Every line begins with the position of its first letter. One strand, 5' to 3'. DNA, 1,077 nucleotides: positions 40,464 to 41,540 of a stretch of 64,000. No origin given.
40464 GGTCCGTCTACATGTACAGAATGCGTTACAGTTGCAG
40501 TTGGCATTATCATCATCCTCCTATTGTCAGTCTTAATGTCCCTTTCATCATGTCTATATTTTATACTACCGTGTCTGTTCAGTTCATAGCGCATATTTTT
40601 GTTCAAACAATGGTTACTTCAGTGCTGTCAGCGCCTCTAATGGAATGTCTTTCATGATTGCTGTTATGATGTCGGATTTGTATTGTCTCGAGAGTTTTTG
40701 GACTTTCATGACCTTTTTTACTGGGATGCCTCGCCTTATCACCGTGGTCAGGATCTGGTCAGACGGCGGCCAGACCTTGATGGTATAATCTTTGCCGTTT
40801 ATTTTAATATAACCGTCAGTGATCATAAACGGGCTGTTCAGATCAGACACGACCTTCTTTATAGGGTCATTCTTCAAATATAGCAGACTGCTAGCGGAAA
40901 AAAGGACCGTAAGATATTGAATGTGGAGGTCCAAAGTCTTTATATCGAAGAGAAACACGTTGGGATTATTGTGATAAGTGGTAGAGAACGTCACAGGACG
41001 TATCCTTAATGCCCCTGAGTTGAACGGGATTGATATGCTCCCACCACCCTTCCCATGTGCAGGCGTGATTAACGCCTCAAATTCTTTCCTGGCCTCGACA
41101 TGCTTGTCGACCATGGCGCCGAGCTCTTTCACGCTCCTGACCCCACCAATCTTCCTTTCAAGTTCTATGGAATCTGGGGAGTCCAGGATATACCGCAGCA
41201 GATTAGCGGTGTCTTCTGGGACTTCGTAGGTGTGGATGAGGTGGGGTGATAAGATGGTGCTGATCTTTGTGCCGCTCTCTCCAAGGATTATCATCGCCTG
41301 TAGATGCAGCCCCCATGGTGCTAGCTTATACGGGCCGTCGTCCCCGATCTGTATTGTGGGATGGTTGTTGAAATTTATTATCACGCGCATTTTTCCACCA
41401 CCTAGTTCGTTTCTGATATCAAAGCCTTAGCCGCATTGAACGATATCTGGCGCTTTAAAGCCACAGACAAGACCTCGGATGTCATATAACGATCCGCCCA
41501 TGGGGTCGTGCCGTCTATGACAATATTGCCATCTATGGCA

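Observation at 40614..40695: Family tail looks like a terminal helix-turn-helix hairpin: docking tag or truncated UBA/CUE-like module?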

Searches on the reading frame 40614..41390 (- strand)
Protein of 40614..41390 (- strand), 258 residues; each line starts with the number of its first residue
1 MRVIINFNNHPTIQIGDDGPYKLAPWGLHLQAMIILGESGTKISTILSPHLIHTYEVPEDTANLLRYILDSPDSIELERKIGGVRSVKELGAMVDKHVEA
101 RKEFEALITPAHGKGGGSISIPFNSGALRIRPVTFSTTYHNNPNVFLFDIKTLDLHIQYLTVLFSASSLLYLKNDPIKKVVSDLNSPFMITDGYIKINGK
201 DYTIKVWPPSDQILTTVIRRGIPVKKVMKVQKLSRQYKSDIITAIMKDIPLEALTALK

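Call 10: search_protein_families(library=pfam, max_evalue=0.01, proteins=[window:40614-41390:-])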
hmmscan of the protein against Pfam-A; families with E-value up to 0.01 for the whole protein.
window:40614-41390:- (258 aa): 0 families

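Call 14: search_dna_similar(query=window:40614-41390:-, collection=phages, mode=protein, max_evalue=0.001)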
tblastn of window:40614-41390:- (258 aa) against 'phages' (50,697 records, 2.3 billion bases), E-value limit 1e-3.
No match.
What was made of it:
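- Tried and rejected: tblastn against phage genomes (call 14).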

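Call 15: find_homologous_proteins(query=window:40614-41390:-, max_evalue=0.01)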
Query window:40614-41390:- (258 aa): 5 proteins with E <= 0.01 among 507 candidates.
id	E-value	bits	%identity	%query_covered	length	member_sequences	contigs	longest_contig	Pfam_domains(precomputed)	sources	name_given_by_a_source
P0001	5.1e-165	565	99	100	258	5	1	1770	-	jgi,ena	jgi:hypothetical protein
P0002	6.8e-77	276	54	100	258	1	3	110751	-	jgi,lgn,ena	jgi:hypothetical protein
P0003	4.1e-53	198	42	100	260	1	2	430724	-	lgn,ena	-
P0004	3.7e-48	182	43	100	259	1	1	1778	-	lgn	-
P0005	7.7e-46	174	41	100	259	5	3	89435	-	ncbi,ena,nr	ncbi:MAG: hypothetical protein JRM72_01450 [Nitrososphaerota archaeon]|nr:hypothetical protein [Nitr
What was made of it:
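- Closest known: Multicopy orphan gene families of giant archaeal extrachromosomal elements. Different: The MAG label is Nitrososphaerota, not Methanoperedens (call 15).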

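Call 16: find_encoding_contigs(protein=P0003, flank=10000, max_places=3)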
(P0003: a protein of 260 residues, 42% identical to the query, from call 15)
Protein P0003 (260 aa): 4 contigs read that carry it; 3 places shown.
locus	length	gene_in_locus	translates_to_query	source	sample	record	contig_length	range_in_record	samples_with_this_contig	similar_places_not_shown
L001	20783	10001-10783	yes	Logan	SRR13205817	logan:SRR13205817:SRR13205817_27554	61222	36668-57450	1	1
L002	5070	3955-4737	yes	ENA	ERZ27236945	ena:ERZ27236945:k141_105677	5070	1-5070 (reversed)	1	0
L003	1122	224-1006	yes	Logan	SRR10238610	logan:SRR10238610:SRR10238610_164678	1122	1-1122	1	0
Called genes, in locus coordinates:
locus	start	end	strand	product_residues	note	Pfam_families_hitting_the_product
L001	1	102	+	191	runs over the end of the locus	-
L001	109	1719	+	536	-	PF20030:bpMoxR (faint)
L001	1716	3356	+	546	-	-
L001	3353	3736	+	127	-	-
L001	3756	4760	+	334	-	PF00303:Thymidylat_synt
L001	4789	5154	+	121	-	PF02805:Ada_Zn_binding (weak)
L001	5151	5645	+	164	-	PF04307:YdjM (weak), PF06939:DUF1286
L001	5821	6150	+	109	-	-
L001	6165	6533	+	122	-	-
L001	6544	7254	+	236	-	-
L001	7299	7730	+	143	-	-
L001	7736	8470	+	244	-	-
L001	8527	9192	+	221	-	-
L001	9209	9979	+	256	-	-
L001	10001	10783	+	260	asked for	-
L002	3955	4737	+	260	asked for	-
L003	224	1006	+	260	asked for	-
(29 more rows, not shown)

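Call 17: find_encoding_contigs(protein=P0005, flank=10000, max_places=3)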
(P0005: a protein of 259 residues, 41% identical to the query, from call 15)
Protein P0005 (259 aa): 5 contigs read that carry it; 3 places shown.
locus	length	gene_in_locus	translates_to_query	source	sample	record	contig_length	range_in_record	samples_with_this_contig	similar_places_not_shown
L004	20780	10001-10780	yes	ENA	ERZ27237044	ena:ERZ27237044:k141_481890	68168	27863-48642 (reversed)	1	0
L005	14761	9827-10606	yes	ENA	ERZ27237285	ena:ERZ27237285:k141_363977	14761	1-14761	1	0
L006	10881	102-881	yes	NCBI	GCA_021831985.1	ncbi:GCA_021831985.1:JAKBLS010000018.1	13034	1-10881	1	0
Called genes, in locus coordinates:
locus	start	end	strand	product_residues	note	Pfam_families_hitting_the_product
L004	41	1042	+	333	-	PF00303:Thymidylat_synt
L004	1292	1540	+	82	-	-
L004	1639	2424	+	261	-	-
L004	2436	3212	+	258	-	-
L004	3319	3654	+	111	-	-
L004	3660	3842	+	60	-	-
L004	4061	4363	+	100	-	-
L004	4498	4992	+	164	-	PF04307:YdjM (weak), PF06939:DUF1286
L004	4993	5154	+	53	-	-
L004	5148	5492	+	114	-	-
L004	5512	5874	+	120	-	-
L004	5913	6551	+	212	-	-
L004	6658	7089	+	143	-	-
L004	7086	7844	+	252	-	-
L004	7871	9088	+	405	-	-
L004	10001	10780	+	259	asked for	-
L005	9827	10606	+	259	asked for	-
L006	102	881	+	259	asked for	-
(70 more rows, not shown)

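Call 18: find_encoding_contigs(protein=P0002, flank=10000, max_places=3)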
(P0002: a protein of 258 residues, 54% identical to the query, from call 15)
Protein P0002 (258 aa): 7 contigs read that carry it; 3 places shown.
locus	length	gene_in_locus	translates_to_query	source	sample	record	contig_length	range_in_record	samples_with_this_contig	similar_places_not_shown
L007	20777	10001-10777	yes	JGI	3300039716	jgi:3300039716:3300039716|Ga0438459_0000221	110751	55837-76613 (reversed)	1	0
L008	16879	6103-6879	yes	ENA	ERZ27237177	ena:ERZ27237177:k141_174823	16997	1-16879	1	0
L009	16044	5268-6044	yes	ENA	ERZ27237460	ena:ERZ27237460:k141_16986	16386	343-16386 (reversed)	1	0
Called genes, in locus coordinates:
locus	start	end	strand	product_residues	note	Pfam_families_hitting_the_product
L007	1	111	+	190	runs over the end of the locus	-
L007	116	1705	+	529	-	PF20030:bpMoxR (faint)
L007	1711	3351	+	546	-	-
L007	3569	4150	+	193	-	-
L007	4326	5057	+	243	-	-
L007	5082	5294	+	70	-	PF00645:zf-PARP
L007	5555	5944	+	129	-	-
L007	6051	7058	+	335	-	PF00303:Thymidylat_synt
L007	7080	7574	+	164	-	PF04307:YdjM (weak), PF06939:DUF1286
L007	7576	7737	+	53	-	-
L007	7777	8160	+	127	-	-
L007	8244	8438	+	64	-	-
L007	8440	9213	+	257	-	-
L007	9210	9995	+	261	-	-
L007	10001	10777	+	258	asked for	-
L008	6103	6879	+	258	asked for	-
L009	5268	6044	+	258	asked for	-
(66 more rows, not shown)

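Call 30: find_homologous_proteins(query=A1, max_evalue=0.01)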
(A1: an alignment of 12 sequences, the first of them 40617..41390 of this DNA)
Query A1 (12 sequences) (258 aa, profile of the alignment): 7 proteins with E <= 0.01 among 5700 candidates.
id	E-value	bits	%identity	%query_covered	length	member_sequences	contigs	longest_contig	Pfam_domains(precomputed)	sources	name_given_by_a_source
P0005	9.5e-95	335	41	100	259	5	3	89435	-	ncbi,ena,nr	ncbi:MAG: hypothetical protein JRM72_01450 [Nitrososphaerota archaeon]|nr:hypothetical protein [Nitr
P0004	2.1e-92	327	43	100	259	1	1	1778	-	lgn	-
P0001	1.8e-91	324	99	100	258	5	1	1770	-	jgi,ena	jgi:hypothetical protein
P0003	4.2e-85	303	42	100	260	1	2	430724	-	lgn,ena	-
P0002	2.0e-84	301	54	100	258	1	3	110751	-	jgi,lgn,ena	jgi:hypothetical protein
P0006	2.6e-72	261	26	36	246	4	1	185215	-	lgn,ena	-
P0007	1.1e-47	181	41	7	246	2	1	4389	-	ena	-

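Call 33: search_solved_structures(query=A2, max_evalue=10)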
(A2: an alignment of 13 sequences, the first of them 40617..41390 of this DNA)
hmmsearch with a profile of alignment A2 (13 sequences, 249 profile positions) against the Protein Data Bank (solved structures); distinct sequences matched with E-value up to 10: 1.
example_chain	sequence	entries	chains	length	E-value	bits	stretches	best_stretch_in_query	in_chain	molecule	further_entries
5cfi_A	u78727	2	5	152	0.52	13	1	25-66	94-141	BIS(5'-nucleosyl)-tetraphosphatase (Diadenosine tetraphosphatase), putative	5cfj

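Call 40: predict_structure(alignment_id=A2)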
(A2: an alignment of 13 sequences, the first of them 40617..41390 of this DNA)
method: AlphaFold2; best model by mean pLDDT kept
length: 258 residues; sequences in the alignment: 13
mean_pLDDT: 83.8   pTM: 0.78
mean pLDDT of the five models: 83.8, 83.6, 82.9, 82.6, 82.0
residues with pLDDT >= 90: 96; 70-90: 132; 50-70: 21; < 50: 9
segments of 3 or more residues with pLDDT < 50: 112-114, 139-141
pLDDT, mean of each block of 10 residues (from residue 1): 90 91 87 91 83 93 92 77 68 90 84 65 91 66 79 91 87 90 87 89 72 79 83 90 88 76
secondary structure, 60 per line:
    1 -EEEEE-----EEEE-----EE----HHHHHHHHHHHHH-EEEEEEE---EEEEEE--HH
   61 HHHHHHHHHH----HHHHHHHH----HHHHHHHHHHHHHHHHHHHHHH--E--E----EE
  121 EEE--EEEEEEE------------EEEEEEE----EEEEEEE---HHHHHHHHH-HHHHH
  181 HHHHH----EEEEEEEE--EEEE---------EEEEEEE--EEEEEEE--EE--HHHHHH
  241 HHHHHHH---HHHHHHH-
elements in order: E2-6 E12-15 H27-39 E41-47 E51-56 H59-70 H75-82 H87-108 E119-123 E126-132 E145-151 E156-162 H166-174 H176-185 E190-197 E200-203 E213-219 E222-228 H235-247 H251-257
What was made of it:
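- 40614..40688 (-): Focal tail: stop codon plus the last 24 codons (residues 235-258) of ORF 40614-41390. Helix 1 is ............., the turn is around D-I-P, and helix 2 is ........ followed by K. AF2 gives H235-247 and H251-257 with pLDDT 88-90 and 76 (call 40).
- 40614..41390 (-): Focal gene, 258 aa, group B of the superfamily. Layout: N-domain (beta-beta-alpha-beta-beta-alpha with a W/Y-x-V-P motif), long helix, beta-meander, two helices, a beta-hairpin containing INGK, then the tail. AF2 pLDDT 83.8, pTM 0.78 (call 40).
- The monomer models are already confident (call 40).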

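Call 44: fold_search(model_id=the predicted structure, library=pdb)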
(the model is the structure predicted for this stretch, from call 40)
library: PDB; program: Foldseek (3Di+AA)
matches with E <= 10: 418; with E <= 0.001: 0
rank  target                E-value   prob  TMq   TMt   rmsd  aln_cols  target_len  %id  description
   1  8fg6_B                2.0e-02  0.57  0.18  0.25  12.8       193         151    9  Design of amyloidogenic peptide traps (released 2024-03-20)
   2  5wu6_B                4.0e-02  0.13  0.14  0.09  22.9       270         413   12  Crystal structure of apo human Tut1, form IV (released 2017-05-31)
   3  4hhu_A                6.3e-02  0.15  0.14  0.19  16.4       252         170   12  Crystal Structure of Engineered Protein. Northeast Structural Genomics Consortium Target OR280. (released 2012-10-24)
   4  7emf_Q                1.3e-01  0.15  0.14  0.07  17.5       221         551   10  Human Mediator (deletion of MED1-IDR) in a Tail-extended conformation (released 2021-05-05)
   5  8tqw_Q                1.3e-01  0.09  0.16  0.09  19.5       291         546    9  Structure of human transcriptional Mediator complex (released 2024-10-09)
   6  8trh_Q                1.4e-01  0.09  0.15  0.08  19.8       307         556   11  The IDRc bound human core Mediator complex (released 2024-10-09)
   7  7nvr_d                2.2e-01  0.12  0.14  0.09  17.0       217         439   10  Human Mediator with RNA Polymerase II Pre-initiation complex (released 2021-05-05)
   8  8p94_V                2.2e-01  0.08  0.12  0.12  16.7       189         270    9  Cryo-EM structure of cortactin stabilized Arp2/3-complex nucleated actin branches (released 2024-01-03)
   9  6w1s_L                2.6e-01  0.06  0.16  0.10  21.5       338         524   11  Atomic model of the mammalian Mediator complex (released 2021-03-10)
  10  1vqz                  3.8e-01  0.04  0.11  0.09  17.9       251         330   12  Crystal structure of a putative lipoate-protein ligase a (sp_1160) from streptococcus pneumoniae tigr4 at 1.99 A resolut (released 2005-02-15)
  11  2jhe_C                4.2e-01  0.06  0.13  0.17  16.9       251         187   13  N-terminal domain of TyrR transcription factor (residues 1 - 190) (released 2008-06-24)
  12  4nez                  6.6e-01  0.06  0.13  0.19  17.9       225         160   11  Crystal Structure of an engineered protein with ferredoxin fold, Northeast Structural Genomics Consortium (NESG) Target  (released 2014-01-15)
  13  9i2b_D                7.0e-01  0.03  0.11  0.09  17.5       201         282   11  SPIN90-Arp2/3 nucleated bidirectional actin filaments (released 2025-09-03)
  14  4d9o_B                7.8e-01  0.16  0.17  0.21   9.1       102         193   16  Structure of ebolavirus protein VP24 from Reston (released 2012-04-18)
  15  5wvr                  7.8e-01  0.09  0.16  0.10  16.1       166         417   11  Crystal structure of Osh1 ORD domain in complex with cholesterol (released 2017-05-10)
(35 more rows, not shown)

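Call 48: find_related_loci(query=A4, collection=viral_contigs, flank=10000)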
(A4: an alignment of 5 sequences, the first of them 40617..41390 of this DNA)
Query A4 (258 aa) in viral_contigs; peptide patterns used: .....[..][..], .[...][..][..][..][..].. (x = any residue, [..] = any of these).
599 stretches matched a pattern, but none encodes a relative of the query by tblastn (E <= 1e-3).

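Call 49: find_related_loci(query=A4, collection=genome_contigs, flank=10000)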
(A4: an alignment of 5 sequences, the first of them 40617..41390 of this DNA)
Query A4 (258 aa) in genome_contigs; peptide patterns used: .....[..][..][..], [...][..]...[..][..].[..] (x = any residue, [..] = any of these).
599 stretches matched a pattern, but none encodes a relative of the query by tblastn (E <= 1e-3).

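Call 51: search_protein_families(library=phrogs, max_evalue=0.001, proteins=[window:40614-41390:-])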
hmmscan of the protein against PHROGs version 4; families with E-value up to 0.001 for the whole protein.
window:40614-41390:- (258 aa): 0 families

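Call 53: search_protein_representatives(alignment_id=A2)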
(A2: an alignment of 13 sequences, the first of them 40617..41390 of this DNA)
Query: 13 sequences, 249 profile positions. Proteins with E-value up to 0.001 (for the whole library): 22; up to 1e-10: 18; up to 1e-30: 8. The best 22 are listed.
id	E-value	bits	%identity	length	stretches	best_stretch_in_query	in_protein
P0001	4.0e-88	311.5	-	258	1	1-249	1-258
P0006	4.7e-85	301.4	-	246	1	1-249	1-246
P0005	3.5e-81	288.8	-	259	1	1-249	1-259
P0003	1.6e-78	280.0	-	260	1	1-249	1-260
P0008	1.4e-63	231.1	-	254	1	2-249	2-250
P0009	1.4e-53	198.3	-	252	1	1-249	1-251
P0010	6.9e-43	163.3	-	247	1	3-249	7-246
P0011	1.8e-38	148.8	-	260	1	3-248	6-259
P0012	9.7e-30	120.2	-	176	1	56-248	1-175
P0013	4.9e-29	117.9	-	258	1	2-249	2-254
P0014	1.7e-28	116.2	-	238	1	2-248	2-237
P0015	2.7e-28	115.5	-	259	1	4-248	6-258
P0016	6.1e-24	101.2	-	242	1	2-249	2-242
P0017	6.8e-23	97.8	-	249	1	4-248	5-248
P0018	2.7e-22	95.8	-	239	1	2-249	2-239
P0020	2.9e-13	66.3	-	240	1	15-249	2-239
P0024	8.8e-06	41.8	-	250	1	32-248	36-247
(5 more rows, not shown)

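Call 67: fold_search(model_id=the predicted structure, library=viral)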
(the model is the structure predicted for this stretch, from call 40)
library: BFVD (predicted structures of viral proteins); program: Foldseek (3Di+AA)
matches with E <= 10: 621; with E <= 0.001: 0
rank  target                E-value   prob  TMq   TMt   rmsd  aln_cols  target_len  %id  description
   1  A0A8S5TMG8            2.4e-02  0.54  0.17  0.24  17.8       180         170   12  Uncharacterized protein [Podoviridae sp. cttot15]
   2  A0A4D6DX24            5.2e-02  0.20  0.17  0.17  20.1       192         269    8  Uncharacterized protein [Edwardsiella phage pEt-SU]
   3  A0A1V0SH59            1.4e-01  0.09  0.12  0.04  17.8       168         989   11  Serine/threonine protein kinase [Hokovirus HKV1]
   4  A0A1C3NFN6            1.7e-01  0.05  0.13  0.09  18.4       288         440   10  (no name in the UniProt tables at hand)
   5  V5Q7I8                1.8e-01  0.13  0.16  0.23  13.7       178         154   16  Uncharacterized protein [Xylella phage Paz]
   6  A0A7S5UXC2            1.8e-01  0.04  0.11  0.11  18.2       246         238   11  (no name in the UniProt tables at hand)
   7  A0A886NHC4            1.9e-01  0.06  0.14  0.12  21.6       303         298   12  (no name in the UniProt tables at hand)
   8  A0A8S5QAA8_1          2.0e-01  0.07  0.13  0.03  25.5       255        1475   12  Type I restriction enzyme [Podoviridae sp. ctsfx1]
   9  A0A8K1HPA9            2.0e-01  0.04  0.11  0.14  14.5       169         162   15  VP9 [Callinectes sapidus reovirus 2]
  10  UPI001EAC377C         2.4e-01  0.10  0.15  0.18  20.3       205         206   12  (no name look-up for this kind of identifier)
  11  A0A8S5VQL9            2.4e-01  0.06  0.12  0.10  15.9       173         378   12  (no name in the UniProt tables at hand)
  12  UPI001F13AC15         2.4e-01  0.02  0.11  0.09  23.9       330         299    9  (no name look-up for this kind of identifier)
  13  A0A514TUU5            2.5e-01  0.16  0.19  0.23  14.8       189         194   12  Uncharacterized protein [Aeromonas phage PS1]
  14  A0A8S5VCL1            2.7e-01  0.14  0.18  0.26  12.8       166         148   14  Uncharacterized protein [Siphoviridae sp. ctyg07]
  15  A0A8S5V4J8            2.8e-01  0.05  0.15  0.08  27.9       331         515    8  Portal protein [Siphoviridae sp. ct87j35]
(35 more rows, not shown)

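Call 75: find_encoding_contigs(protein=P0006, flank=10000, max_places=2)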
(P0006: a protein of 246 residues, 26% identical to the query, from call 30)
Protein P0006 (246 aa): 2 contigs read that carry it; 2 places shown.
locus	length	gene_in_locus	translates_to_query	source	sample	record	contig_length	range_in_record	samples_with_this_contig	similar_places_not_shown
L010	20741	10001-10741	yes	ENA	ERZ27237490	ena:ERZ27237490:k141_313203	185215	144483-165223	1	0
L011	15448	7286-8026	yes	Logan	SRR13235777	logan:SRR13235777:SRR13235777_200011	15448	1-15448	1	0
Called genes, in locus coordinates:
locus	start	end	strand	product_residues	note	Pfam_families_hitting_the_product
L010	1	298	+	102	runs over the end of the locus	-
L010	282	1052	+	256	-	-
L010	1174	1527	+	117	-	-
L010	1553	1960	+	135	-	-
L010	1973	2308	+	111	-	PF14192:DUF4314 (weak)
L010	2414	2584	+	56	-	-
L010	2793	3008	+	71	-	-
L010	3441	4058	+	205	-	-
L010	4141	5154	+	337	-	-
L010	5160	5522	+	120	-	-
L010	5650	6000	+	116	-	-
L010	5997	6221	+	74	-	-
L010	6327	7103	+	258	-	-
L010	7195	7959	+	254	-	-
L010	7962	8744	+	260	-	-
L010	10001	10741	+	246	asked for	-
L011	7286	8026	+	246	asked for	-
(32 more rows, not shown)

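Call 83: list_cluster_members(proteins=[P0005, P0026, P0003, P0002])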
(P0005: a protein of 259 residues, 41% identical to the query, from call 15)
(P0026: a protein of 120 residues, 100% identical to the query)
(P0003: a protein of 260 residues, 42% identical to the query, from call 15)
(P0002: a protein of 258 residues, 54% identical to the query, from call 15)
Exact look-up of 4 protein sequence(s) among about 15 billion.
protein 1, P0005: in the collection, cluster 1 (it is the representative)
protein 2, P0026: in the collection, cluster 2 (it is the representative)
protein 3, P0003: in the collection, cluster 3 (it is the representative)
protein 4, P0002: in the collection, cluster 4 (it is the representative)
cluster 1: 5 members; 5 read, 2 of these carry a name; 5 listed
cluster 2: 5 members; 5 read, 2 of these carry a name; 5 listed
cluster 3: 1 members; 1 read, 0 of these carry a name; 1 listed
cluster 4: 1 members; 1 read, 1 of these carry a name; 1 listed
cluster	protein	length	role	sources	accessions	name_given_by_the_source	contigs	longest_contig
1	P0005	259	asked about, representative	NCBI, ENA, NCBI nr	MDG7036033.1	MAG: hypothetical protein JRM72_01450 [Nitrososphaerota archaeon] | hypothetical protein [Nitrososphaerota archaeon]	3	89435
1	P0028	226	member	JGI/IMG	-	hypothetical protein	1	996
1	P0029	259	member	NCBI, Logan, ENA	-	-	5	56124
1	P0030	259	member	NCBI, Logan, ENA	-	-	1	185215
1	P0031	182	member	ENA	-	-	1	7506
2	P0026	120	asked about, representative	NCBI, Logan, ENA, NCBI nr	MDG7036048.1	MAG: hypothetical protein JRM72_01525 [Nitrososphaerota archaeon] | hypothetical protein [Nitrososphaerota archaeon]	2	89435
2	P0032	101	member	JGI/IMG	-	hypothetical protein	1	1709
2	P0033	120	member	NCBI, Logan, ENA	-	-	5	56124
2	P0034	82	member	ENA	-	-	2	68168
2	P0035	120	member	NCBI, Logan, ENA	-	-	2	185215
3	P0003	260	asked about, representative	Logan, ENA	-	-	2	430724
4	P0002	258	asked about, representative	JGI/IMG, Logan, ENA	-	hypothetical protein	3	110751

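Call 86: search_protein_families(library=ncbifam, max_evalue=0.01, proteins=[window:40614-41390:-])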
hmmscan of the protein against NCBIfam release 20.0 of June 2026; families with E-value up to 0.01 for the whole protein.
window:40614-41390:- (258 aa): 0 families

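Call 87: search_protein_families(library=padloc, max_evalue=0.01, proteins=[window:40614-41390:-])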
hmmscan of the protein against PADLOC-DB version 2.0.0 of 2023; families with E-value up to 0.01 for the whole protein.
window:40614-41390:- (258 aa): 0 families
